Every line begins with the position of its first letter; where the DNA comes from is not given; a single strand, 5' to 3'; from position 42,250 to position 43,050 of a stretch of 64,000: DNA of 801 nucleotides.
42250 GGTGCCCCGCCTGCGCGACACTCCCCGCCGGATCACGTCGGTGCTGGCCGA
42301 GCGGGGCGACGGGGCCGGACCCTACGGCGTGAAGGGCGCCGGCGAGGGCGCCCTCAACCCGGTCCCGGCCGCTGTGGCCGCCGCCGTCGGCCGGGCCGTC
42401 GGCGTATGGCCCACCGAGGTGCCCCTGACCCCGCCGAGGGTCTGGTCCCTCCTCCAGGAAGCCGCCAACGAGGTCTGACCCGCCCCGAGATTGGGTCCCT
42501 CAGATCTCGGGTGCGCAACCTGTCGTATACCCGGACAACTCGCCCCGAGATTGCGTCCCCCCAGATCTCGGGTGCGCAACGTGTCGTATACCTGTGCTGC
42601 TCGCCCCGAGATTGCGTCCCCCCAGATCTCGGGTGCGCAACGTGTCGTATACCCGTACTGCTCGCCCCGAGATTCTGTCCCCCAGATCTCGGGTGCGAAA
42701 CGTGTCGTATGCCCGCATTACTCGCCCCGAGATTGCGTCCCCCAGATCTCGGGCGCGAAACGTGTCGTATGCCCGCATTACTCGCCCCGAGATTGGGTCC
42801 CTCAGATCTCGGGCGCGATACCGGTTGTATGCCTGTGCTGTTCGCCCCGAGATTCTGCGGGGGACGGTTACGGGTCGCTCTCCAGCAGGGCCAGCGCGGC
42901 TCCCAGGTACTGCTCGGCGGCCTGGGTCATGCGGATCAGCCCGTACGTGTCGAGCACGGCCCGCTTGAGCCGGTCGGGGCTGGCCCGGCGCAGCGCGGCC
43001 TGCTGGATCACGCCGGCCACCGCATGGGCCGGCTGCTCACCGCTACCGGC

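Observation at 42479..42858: Array of 6.3 tandem 60/61-bp hairpin units filling a convergent intergenic gap (founding locus of repeat family 2)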

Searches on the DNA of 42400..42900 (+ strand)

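Call 30: build_rna_model(alignment_id=A1, structure=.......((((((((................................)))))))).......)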
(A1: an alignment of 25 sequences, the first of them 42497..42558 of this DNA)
Model R1 built from alignment A1 (25 sequences, 62 columns); structure: as given.
model positions 62; base pairs 8; branch points 0; effective number of sequences 13.01; information 0.902 bits per position. Calibrated on 0.2 Mb of random sequence (short: E-values are rough).
structure used (alignment columns):
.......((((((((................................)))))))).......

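Call 31: search_with_rna_model(model_id=R1, sources=[window, L001, L002, L003, L004, L005, L006, L007, L012, L017, L019, L022, L023], max_evalue=1)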
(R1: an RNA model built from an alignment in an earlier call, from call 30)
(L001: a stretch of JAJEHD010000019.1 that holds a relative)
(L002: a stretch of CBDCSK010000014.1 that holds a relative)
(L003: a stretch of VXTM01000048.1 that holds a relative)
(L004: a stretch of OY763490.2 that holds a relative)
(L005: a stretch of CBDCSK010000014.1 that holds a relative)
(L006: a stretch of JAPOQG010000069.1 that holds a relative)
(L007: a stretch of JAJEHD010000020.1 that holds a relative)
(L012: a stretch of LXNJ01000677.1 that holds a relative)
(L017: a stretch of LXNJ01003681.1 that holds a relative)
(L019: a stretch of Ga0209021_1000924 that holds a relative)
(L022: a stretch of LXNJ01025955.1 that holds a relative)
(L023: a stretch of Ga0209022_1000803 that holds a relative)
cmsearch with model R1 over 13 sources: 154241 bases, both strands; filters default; matches with E-value up to 1: 57.
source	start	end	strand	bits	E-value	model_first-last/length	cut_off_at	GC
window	49903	49964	+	76.1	2.4e-24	1-62/62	no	0.66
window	49761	49822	+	74.1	1.1e-23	1-62/62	no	0.65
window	52449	52510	+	73.9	1.3e-23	1-62/62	no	0.68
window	49832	49893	+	73.9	1.3e-23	1-62/62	no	0.65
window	42619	42680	+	71.8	7.6e-23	1-62/62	no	0.63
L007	4223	4284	-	71.5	9.9e-23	1-62/62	no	0.6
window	49974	50035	+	71.3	1.1e-22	1-62/62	no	0.66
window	52520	52581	+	71.2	1.2e-22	1-62/62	no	0.61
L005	3352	3413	-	69.8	3.9e-22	1-62/62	no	0.61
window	42739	42800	+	68.3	1.3e-21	1-62/62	no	0.65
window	42497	42558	+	67.5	2.6e-21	1-62/62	no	0.63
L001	6481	6542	+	63.6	5.9e-20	1-62/62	no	0.61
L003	2378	2439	-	63.4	7.3e-20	1-62/62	no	0.6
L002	3134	3195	+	62.6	1.4e-19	1-62/62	no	0.65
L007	4294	4355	-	61.9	2.4e-19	1-62/62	no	0.65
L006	5330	5391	+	61.7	3e-19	1-62/62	no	0.6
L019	1353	1414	-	61.7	3e-19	1-62/62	no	0.6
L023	4034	4095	+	61.7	3e-19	1-62/62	no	0.6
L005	3423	3484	-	58.4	4.2e-18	1-62/62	no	0.66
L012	7877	7938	+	56.5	2e-17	1-62/62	no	0.56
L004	2291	2352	+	55.5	4.5e-17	1-62/62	no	0.6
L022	1964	2025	-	48.5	1.4e-14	1-62/62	no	0.55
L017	2387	2448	-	43.4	8.9e-13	1-62/62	no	0.6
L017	2387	2448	+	36.8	2e-10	1-62/62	no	0.6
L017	2507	2567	-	33.7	2.4e-09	1-62/62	no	0.59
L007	4294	4355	+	27.2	4.7e-07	1-62/62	no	0.65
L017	2507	2567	+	25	2.9e-06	1-62/62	no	0.59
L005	3423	3484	+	24.5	4.3e-06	1-62/62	no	0.66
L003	2378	2439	+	24.4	4.7e-06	1-62/62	no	0.6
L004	2291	2352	-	24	6.5e-06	1-62/62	no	0.6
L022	1964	2025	+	22.5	2.2e-05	1-62/62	no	0.55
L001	6481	6542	-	21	7.4e-05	1-62/62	no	0.61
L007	4221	4284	+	16.5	0.003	1-62/62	no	0.61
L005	3352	3413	+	15.1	0.0093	1-62/62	no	0.61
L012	7877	7938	-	13.9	0.026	1-62/62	no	0.56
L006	5330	5391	-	13.4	0.038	1-62/62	no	0.6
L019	1353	1414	+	13.4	0.038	1-62/62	no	0.6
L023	4034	4095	-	13.4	0.038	1-62/62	no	0.6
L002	3134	3195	-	12.4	0.084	1-62/62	no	0.65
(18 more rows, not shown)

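Call 63: search_with_rna_model(model_id=R1, sources=[L026, L027, L028, L029, L030, L031, L032, L033, L034], max_evalue=0.01)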
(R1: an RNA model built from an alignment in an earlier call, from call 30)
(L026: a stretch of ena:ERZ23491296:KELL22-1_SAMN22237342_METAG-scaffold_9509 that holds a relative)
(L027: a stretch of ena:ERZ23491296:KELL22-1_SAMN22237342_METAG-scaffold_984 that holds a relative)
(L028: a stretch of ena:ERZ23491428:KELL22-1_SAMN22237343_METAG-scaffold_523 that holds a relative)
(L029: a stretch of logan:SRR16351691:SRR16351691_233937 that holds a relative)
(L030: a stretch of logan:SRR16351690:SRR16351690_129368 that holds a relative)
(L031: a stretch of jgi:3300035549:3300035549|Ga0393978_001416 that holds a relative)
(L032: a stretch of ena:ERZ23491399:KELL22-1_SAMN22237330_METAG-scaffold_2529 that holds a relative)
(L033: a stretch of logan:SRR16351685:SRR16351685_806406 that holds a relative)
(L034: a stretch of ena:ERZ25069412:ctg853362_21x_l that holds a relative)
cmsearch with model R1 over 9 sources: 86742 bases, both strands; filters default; matches with E-value up to 0.01: 39.
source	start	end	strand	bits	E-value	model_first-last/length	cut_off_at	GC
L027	4280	4341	-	76.1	1.3e-24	1-62/62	no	0.66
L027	4351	4412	-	74.1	6.4e-24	1-62/62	no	0.65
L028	33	94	-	74.1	6.4e-24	1-62/62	no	0.65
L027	1659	1720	-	73.9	7.4e-24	1-62/62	no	0.68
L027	11493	11554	-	71.8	4.3e-23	1-62/62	no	0.63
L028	7175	7236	-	71.8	4.3e-23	1-62/62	no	0.63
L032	176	237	-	71.5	5.7e-23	1-62/62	no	0.66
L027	4209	4270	-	71.3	6.2e-23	1-62/62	no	0.66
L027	1588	1649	-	71.2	6.9e-23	1-62/62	no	0.61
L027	11373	11434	-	68.3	7.2e-22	1-62/62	no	0.65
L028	7055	7116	-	68.3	7.2e-22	1-62/62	no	0.65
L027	11615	11676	-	67.5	1.5e-21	1-62/62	no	0.63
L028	7297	7358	-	67.5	1.5e-21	1-62/62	no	0.63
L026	3628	3689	-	61.8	1.6e-19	1-62/62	no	0.68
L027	6916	6977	-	60.8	3.4e-19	1-62/62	no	0.61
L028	2598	2659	-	60.8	3.4e-19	1-62/62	no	0.61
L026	3557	3618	-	60.3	4.9e-19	1-62/62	no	0.66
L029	4235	4296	-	60.3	5e-19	1-62/62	no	0.63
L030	2691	2752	-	60.3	5e-19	1-62/62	no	0.63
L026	3799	3860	-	51.3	8e-16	1-62/62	no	0.64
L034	5807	5867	+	32.9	2.7e-09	1-62/62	no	0.61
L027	1659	1720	+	30.7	1.5e-08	1-62/62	no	0.68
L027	4280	4341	+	29.6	3.8e-08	1-62/62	no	0.66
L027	4351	4412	+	28.8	7.1e-08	1-62/62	no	0.65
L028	33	94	+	28.8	7.1e-08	1-62/62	no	0.65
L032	176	237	+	28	1.4e-07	1-62/62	no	0.66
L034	5807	5867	-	27.2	2.7e-07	1-62/62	no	0.61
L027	4209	4270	+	25.7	9.3e-07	1-62/62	no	0.66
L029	1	30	-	24.5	2.5e-06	1-30/62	3'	0.6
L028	1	23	-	24.2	3.2e-06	1-23/62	3'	0.61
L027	1588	1649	+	21.1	3.9e-05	1-62/62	no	0.61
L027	11313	11374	+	20.9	4.6e-05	1-62/62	no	0.63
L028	6995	7056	+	20.9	4.6e-05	1-62/62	no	0.63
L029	4235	4296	+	20.9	4.6e-05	1-62/62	no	0.63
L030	2691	2752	+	20.9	4.6e-05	1-62/62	no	0.63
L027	11493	11554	+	17.4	0.00078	1-62/62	no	0.63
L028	7175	7236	+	17.4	0.00078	1-62/62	no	0.63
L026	3557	3618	+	16.5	0.0017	1-62/62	no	0.66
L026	3628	3689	+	15.1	0.0054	1-62/62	no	0.68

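Call 83: search_rna_families(source=window, start=42400, end=42900, threshold=evalue, max_evalue=5)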
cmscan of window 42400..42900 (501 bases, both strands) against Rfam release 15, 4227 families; matches with E-value up to 5: 1.
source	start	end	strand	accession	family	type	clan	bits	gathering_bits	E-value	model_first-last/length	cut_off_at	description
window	42844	42893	-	RF01716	PhotoRC-I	Cis-reg;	-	12.6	45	1.4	1-44/44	no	PhotoRC-I RNA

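Call 85: search_dna_similar(query=window:42481-42860:+, collection=plasmids, mode=distant, max_evalue=0.001, max_rows=10)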
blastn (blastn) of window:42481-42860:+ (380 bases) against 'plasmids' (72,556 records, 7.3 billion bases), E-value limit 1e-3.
No match.
